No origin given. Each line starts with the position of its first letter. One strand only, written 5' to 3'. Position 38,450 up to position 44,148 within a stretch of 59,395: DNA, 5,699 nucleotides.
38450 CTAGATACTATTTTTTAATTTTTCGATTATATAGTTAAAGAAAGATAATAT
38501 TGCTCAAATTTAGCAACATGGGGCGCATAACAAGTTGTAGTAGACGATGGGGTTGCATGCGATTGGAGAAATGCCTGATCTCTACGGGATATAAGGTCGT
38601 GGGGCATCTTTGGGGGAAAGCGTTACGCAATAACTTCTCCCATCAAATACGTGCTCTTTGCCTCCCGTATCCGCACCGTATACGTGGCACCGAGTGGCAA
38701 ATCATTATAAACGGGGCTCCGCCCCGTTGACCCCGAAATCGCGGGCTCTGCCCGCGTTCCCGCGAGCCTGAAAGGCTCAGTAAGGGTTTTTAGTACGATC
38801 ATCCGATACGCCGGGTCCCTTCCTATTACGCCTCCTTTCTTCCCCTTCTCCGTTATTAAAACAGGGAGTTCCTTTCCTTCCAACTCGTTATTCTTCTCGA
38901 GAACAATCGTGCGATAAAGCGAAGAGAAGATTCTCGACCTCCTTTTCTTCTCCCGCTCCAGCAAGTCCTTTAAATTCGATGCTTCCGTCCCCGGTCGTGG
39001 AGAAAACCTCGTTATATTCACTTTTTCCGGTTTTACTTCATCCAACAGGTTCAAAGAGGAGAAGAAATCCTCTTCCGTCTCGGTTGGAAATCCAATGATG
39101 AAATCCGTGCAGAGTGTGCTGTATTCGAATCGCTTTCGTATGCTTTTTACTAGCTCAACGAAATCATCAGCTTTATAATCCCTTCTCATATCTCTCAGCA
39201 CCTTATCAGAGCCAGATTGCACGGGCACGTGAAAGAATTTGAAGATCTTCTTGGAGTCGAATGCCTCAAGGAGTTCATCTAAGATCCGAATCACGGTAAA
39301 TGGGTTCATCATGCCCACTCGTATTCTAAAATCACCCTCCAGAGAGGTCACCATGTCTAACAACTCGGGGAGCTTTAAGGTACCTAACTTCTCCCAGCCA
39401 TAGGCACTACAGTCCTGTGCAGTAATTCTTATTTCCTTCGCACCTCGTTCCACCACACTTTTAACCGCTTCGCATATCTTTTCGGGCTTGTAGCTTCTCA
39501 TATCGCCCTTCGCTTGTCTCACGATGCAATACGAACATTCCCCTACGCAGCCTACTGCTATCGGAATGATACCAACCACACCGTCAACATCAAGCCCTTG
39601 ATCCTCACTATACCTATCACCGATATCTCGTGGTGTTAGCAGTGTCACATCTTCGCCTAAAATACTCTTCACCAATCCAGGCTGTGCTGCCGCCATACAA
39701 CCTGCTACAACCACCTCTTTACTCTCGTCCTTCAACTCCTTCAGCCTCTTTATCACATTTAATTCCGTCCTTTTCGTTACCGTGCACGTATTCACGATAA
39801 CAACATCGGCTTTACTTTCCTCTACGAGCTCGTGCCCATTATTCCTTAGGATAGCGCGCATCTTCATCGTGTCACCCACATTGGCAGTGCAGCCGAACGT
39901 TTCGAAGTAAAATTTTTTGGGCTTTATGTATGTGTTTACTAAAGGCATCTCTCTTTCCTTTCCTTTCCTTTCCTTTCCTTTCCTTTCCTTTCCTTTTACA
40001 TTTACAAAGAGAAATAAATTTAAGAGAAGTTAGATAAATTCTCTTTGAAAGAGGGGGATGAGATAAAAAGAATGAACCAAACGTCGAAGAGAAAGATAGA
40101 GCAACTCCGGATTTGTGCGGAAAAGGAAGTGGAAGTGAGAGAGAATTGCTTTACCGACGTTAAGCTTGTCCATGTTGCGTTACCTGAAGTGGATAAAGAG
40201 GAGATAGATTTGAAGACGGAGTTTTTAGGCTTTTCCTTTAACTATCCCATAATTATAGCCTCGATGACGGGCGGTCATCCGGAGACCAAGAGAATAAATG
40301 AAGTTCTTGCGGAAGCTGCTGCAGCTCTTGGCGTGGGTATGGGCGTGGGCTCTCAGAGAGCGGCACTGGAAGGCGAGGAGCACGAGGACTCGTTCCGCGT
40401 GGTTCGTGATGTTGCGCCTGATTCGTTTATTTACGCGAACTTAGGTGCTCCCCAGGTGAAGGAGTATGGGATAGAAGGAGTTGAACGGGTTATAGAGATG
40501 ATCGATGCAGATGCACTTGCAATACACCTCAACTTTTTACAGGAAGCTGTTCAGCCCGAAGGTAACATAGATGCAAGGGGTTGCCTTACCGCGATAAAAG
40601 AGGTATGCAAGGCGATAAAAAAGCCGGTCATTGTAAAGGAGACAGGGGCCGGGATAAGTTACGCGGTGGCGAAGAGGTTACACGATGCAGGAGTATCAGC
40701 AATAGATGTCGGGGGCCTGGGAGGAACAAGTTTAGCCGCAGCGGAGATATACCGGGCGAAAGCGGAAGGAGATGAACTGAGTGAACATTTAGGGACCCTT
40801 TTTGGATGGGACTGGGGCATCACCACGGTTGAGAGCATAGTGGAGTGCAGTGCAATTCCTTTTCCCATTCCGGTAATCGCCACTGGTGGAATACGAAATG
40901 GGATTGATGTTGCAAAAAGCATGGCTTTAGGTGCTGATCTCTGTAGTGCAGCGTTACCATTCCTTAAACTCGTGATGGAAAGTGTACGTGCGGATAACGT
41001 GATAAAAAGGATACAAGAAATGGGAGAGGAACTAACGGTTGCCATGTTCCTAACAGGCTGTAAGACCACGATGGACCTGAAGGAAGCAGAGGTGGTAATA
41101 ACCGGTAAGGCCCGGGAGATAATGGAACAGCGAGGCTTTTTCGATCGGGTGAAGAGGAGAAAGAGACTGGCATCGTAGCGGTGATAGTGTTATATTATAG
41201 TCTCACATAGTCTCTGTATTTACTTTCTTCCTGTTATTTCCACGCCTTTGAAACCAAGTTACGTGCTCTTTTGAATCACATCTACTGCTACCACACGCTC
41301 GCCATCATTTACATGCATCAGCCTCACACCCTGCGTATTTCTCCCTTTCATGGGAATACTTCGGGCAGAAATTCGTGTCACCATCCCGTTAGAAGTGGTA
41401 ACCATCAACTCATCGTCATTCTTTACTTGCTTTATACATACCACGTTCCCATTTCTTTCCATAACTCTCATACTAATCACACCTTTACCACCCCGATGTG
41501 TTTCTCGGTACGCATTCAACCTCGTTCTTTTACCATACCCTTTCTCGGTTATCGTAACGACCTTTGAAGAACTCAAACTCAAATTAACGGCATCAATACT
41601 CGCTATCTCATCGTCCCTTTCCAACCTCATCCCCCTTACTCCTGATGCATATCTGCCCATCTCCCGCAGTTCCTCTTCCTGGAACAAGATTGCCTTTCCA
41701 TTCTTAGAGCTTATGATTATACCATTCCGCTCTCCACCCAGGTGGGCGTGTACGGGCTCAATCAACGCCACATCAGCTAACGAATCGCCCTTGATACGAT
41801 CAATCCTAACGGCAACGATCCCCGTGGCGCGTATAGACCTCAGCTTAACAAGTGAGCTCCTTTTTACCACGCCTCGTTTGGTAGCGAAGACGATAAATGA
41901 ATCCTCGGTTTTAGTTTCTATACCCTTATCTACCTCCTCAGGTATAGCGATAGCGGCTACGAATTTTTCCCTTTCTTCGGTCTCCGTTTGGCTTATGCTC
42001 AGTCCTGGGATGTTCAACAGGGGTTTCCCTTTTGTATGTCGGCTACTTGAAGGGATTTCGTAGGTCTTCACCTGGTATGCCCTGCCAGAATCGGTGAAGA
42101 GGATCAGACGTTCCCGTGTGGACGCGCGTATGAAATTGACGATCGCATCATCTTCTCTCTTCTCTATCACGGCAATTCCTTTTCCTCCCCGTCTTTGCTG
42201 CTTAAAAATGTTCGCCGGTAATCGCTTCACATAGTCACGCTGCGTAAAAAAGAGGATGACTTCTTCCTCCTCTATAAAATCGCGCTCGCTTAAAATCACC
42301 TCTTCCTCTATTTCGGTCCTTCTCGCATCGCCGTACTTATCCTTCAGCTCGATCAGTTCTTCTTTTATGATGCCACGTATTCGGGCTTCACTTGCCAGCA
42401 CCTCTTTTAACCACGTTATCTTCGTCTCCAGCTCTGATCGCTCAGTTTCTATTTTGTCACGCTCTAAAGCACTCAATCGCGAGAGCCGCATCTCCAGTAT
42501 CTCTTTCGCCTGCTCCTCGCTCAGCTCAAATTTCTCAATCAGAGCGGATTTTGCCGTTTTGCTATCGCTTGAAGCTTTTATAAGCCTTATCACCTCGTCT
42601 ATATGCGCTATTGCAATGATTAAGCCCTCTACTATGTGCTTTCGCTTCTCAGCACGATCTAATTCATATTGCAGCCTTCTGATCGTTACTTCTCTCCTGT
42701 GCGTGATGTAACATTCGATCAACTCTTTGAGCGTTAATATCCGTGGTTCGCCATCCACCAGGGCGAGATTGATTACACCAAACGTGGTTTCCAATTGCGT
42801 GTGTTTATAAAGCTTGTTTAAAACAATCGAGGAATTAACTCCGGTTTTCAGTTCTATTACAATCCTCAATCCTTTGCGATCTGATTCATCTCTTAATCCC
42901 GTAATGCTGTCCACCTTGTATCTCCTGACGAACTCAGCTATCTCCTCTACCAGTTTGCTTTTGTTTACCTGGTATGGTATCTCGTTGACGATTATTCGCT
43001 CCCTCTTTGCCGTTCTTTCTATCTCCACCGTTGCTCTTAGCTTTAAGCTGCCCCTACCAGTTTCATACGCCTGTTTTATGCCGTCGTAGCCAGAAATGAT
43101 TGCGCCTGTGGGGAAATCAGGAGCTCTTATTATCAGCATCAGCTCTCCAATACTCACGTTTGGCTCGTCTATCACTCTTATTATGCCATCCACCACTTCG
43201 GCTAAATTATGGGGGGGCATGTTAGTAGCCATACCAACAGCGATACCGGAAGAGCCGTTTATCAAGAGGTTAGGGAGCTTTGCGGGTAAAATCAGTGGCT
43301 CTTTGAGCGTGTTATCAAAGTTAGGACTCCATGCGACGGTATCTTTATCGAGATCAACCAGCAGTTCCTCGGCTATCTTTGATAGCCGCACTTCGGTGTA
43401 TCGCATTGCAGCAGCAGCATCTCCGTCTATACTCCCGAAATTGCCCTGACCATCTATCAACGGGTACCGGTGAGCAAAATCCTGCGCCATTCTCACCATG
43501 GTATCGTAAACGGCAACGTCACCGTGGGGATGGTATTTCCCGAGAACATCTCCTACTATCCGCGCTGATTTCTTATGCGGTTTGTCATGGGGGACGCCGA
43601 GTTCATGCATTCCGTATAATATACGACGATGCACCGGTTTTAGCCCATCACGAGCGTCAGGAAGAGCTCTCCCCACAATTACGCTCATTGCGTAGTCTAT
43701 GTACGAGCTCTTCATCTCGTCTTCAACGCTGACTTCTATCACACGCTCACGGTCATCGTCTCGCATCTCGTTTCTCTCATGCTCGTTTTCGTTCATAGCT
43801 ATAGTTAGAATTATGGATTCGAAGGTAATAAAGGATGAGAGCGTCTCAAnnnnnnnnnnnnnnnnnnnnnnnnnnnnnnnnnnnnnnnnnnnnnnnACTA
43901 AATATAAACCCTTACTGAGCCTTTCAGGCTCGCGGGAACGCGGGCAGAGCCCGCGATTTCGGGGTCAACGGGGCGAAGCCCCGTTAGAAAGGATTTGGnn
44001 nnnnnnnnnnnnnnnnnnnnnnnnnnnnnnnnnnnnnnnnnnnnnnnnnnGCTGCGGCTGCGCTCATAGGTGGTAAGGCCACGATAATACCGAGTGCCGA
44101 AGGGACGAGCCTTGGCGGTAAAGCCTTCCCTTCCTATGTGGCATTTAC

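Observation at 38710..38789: An 80-nt GC-rich palindromic repeat lies in frame inside the MiaB-like methylthiotransferase gene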

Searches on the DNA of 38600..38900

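Call 50: search_rna_families(source=window, start=38600, end=38900, threshold=evalue, max_evalue=1)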
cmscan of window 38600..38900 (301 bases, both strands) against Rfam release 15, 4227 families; matches with E-value up to 1: 0.
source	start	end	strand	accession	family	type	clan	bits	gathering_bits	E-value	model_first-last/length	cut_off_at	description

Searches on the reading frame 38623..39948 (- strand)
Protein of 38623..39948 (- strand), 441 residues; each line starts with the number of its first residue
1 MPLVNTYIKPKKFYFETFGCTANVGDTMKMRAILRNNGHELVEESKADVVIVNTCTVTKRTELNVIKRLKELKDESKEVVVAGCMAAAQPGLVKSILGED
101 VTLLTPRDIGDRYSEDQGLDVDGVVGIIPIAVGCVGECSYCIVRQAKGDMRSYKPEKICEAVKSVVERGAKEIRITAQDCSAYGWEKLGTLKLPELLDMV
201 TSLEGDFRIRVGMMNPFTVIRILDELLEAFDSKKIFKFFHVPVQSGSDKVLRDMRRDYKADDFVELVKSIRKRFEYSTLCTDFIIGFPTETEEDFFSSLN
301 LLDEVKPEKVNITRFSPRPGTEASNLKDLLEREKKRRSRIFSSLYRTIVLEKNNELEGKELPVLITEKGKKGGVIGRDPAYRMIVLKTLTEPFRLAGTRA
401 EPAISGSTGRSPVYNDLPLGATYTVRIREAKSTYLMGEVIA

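Call 15: search_protein_families(library=pfam, proteins=[window:38623-39948:-])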
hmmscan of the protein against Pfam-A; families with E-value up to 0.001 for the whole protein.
window:38623-39948:- (441 aa): 3 families
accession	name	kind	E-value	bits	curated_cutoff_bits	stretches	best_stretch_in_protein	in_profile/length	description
PF04055.27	Radical_SAM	-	3.4e-23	83.1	29.5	1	128-301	1-165/166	Radical SAM superfamily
PF00919.26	UPF0004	-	1.6e-22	79.8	27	1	12-94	1-87/98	Uncharacterized protein family UPF0004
PF01938.26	TRAM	-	3.2e-07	30.5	21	0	356-388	3-35/61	TRAM domain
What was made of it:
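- Checked: Pfam finds UPF0004, Radical_SAM and a TRAM match that stops at profile position 35 of 61, exactly at the insert (call 15).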

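Call 16: search_solved_structures(query=window:38623-39948:-, show_alignments=3)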
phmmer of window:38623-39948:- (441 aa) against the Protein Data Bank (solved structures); distinct sequences matched with E-value up to 0.001: 5.
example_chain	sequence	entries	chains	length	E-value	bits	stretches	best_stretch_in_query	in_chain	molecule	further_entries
4jc0_A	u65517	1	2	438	9.6e-46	159.7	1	16-373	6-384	Ribosomal protein S12 methylthiotransferase RimO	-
7mjv_A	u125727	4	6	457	2.5e-42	148.5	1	10-386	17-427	tRNA-2-methylthio-N(6)-dimethylallyladenosine synthase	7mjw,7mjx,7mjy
7mjz_A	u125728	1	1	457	2.8e-42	148.3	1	10-386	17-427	tRNA-2-methylthio-N(6)-dimethylallyladenosine synthase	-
2qgq_A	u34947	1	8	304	2.8e-39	138.4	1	128-373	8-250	Protein TM_1862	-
9ccb_A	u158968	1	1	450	1.6e-14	56.9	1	127-331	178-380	Radical SAM core domain-containing protein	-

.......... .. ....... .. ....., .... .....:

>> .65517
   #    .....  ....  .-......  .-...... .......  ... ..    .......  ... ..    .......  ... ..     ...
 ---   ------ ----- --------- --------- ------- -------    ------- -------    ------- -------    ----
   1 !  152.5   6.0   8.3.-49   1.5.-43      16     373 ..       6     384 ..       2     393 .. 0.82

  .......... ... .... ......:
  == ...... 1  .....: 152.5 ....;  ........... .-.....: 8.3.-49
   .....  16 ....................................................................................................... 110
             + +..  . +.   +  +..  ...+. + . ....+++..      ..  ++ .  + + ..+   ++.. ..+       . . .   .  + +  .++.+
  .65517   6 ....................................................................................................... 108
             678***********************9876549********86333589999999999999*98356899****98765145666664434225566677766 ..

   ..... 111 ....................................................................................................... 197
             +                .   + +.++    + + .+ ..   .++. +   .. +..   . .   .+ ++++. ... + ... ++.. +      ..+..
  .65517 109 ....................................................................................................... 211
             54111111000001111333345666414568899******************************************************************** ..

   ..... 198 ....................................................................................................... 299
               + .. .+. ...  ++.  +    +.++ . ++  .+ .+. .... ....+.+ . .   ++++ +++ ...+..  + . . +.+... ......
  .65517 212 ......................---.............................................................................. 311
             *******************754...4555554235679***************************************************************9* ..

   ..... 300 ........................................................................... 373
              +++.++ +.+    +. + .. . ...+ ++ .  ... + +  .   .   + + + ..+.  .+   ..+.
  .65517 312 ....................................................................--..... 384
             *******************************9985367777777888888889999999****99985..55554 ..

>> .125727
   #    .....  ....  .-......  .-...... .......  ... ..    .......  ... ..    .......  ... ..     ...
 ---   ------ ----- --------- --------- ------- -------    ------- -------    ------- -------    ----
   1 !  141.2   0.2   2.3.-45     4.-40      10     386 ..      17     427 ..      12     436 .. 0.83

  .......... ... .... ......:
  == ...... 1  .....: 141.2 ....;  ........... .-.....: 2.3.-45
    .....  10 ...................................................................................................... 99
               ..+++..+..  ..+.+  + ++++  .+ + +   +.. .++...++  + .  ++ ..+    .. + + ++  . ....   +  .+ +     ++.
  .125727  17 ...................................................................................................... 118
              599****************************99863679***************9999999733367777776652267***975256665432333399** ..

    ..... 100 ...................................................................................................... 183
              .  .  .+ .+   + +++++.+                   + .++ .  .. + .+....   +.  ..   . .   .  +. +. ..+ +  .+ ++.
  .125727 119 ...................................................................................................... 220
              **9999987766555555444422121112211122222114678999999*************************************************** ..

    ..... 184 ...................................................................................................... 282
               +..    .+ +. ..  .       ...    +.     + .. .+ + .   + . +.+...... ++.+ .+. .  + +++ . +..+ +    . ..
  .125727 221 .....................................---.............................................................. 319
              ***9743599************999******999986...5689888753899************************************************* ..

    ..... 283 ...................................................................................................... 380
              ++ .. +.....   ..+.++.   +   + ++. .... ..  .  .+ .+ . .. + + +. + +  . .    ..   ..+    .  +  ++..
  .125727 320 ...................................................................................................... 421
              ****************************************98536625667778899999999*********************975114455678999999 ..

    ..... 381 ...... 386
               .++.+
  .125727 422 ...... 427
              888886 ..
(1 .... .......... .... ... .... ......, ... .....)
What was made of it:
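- Checked: Alignments to solved MiaB also stop at residue 386 (call 16).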

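Call 18: find_homologous_proteins(query=window:38623-39948:-, max_evalue=1e-30)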
Query window:38623-39948:- (441 aa): 4017 proteins with E <= 1e-30 among 8000 candidates; the best 120 are listed.
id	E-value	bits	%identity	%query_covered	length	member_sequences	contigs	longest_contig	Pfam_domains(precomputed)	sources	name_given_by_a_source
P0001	1.1e-251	853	89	100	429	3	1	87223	PF04055.28,PF00919.27,PF01938.27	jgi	jgi:threonylcarbamoyladenosine tRNA methylthiotransferase CDKAL1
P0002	3.0e-251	852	89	100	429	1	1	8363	PF04055.28,PF00919.27,PF01938.27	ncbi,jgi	-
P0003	1.0e-248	843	86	100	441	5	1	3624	PF04055.28,PF00919.27,PF01938.27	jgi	-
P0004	2.6e-224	763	78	100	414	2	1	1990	PF04055.28,PF00919.27,PF01938.27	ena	-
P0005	7.6e-220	748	77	100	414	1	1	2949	PF04055.28,PF00919.27,PF01938.27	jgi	-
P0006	7.6e-220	748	76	100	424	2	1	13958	PF04055.28,PF00919.27,PF01938.27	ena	-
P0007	4.8e-216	736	75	100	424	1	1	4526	PF04055.28,PF00919.27,PF01938.27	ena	-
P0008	2.0e-215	734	75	100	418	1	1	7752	PF04055.28,PF00919.27,PF01938.27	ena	-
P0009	2.4e-214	730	75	100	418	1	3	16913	PF04055.28,PF00919.27,PF01938.27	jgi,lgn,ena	-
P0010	3.8e-214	729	77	98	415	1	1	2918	PF04055.28,PF00919.27,PF01938.27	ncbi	-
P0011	4.8e-214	729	75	100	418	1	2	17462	PF04055.28,PF00919.27,PF01938.27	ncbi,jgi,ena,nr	ncbi:MAG TPA: tRNA (N(6)-L-threonylcarbamoyladenosine(37)-C(2))-methylthiotransferase [Candidatus Ba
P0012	2.6e-213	727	75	100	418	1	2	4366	PF04055.28,PF00919.27,PF01938.27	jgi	jgi:threonylcarbamoyladenosine tRNA methylthiotransferase CDKAL1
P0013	4.0e-213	726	76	100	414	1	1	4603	PF04055.28,PF00919.27,PF01938.27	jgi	-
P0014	1.7e-212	724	75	100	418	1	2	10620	PF04055.28,PF00919.27,PF01938.27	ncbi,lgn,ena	-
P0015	3.1e-212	723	75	100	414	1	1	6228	PF04055.28,PF00919.27,PF01938.27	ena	-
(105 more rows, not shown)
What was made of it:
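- Checked: Sources name the enzyme a t6A37 methylthiotransferase (MtaB/CDKAL1 type) rather than MiaB proper (call 18).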

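Call 23: find_encoding_contigs(protein=P0001, flank=10000, max_places=3)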
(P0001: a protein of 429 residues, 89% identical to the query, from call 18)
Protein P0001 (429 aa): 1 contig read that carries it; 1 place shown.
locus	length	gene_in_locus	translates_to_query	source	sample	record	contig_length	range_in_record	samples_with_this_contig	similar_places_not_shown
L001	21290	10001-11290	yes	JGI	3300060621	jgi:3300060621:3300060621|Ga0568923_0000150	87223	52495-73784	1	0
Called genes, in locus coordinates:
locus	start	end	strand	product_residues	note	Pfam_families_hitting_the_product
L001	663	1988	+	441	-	PF01142:TruD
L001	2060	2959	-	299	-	PF04981:NMD3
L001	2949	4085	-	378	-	PF00226:DnaJ, PF01556:DnaJ_C, PF00684:DnaJ_CXXCXGXG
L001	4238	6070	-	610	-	PF00012:HSP70, PF06723:MreB_Mbl, PF00012:HSP70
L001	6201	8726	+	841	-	PF00521:DNA_topoisoIV, PF03989:DNA_gyraseA_C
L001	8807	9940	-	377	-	PF01070:FMN_dh (weak), PF01645:Glu_synthase (faint), PF01070:FMN_dh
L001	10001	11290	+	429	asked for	PF00919:UPF0004, PF04055:Radical_SAM, PF01938:TRAM (weak)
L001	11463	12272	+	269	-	PF25213:HVO_A0261_N, PF08350:FilR1_middle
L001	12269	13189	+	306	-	PF01040:UbiA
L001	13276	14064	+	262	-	PF01694:Rhomboid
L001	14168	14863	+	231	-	PF01982:CTP-dep_RFKase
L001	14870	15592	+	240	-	PF00926:DHBP_synthase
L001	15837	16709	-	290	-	PF06114:Peptidase_M78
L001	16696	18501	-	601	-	PF01966:HD (weak), PF19276:HD_assoc_2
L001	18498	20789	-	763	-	PF13597:NRDD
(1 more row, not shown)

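Call 24: find_encoding_contigs(protein=P0003, flank=10000, max_places=3)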
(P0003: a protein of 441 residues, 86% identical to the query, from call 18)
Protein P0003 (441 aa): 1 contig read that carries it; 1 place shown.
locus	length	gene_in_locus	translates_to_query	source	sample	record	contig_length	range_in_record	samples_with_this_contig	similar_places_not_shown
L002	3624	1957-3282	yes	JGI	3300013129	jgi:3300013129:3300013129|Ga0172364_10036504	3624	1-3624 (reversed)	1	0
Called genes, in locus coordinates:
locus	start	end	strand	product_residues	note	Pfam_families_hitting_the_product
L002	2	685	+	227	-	?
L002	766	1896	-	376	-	PF01070:FMN_dh (weak), PF01645:Glu_synthase (faint), PF01070:FMN_dh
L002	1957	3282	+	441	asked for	PF00919:UPF0004, PF04055:Radical_SAM, PF01938:TRAM (faint)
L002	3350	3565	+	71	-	PF08350:FilR1_middle (weak)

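Call 25: find_encoding_contigs(protein=P0004, flank=10000, max_places=2)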
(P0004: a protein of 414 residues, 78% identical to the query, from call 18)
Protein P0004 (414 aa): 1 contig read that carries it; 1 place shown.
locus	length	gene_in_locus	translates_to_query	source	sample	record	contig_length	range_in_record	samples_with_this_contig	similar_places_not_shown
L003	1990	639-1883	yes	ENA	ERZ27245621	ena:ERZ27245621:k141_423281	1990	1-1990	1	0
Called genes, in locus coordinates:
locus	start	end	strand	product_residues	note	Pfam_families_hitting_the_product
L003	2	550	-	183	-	?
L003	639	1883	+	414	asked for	PF00919:UPF0004, PF04055:Radical_SAM, PF01938:TRAM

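Call 52: predict_structure(alignment_id=A1)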
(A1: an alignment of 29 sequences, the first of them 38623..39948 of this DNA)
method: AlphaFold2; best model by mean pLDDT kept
length: 441 residues; sequences in the alignment: 29
mean_pLDDT: 68.5   pTM: 0.67
mean pLDDT of the five models: 68.5, 68.3, 67.5, 61.8, 59.7
residues with pLDDT >= 90: 50; 70-90: 155; 50-70: 177; < 50: 59
segments of 3 or more residues with pLDDT < 50: 143-145, 234-238, 275-282, 285-289, 314-324, 389-412
pLDDT, mean of each block of 10 residues (from residue 1): 65 86 82 89 90 74 83 92 82 88 85 73 65 56 53 78 82 70 56 77 75 58 63 50 55 58 66 51 50 64 62 47 50 54 64 87 80 78 70 37 29 64 90 83 78
secondary structure, 60 per line:
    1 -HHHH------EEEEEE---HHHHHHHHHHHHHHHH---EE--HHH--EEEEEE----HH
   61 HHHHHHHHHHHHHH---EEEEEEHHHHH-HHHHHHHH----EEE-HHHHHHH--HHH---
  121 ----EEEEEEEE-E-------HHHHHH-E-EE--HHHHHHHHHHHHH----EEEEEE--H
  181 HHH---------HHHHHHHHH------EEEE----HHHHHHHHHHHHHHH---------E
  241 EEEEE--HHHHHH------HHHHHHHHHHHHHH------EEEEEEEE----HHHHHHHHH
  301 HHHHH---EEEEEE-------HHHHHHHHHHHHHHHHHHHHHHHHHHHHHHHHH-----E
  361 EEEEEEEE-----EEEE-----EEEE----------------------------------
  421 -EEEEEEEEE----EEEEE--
elements in order: H2-5 E12-17 H21-36 E49-54 H59-74 E78-83 H84-88 H90-97 E102-104 H106-112 E125-132 H142-147 H155-167 E172-177 H180-183 H193-201 E208-211 H216-230 E240-245 H248-253 H260-273 E280-287 H292-305 E309-314 H322-354 E360-368 E374-377 E383-386 E422-430 E435-439
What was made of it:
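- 38710..38790 (-): Composite hairpin element (81 nt, 27 codons) in frame inside the methylthiotransferase gene. It is translated as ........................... (element frame R1, with the terminal TAA read as AAA). AlphaFold model: residues 389-412 have pLDDT below 50 and are coil, between TRAM strands 383-386 and 422-430 (call 52).
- The insert is modelled as a low-confidence coil between two confident TRAM strands (call 52).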

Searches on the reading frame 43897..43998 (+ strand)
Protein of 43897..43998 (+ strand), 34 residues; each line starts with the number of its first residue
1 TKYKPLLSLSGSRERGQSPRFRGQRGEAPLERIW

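Call 73: search_protein_representatives(protein=window:43897-43998:+)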
Query: 34 residues. Proteins with E-value up to 0.001 (for the whole library): 0; up to 1e-10: 0; up to 1e-30: 0. The best 0 are listed.
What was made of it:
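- Tried and rejected: The 34-aa R2 translation of the intergenic copy gave 0 hits in the exhaustive HMMER search (call 73).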
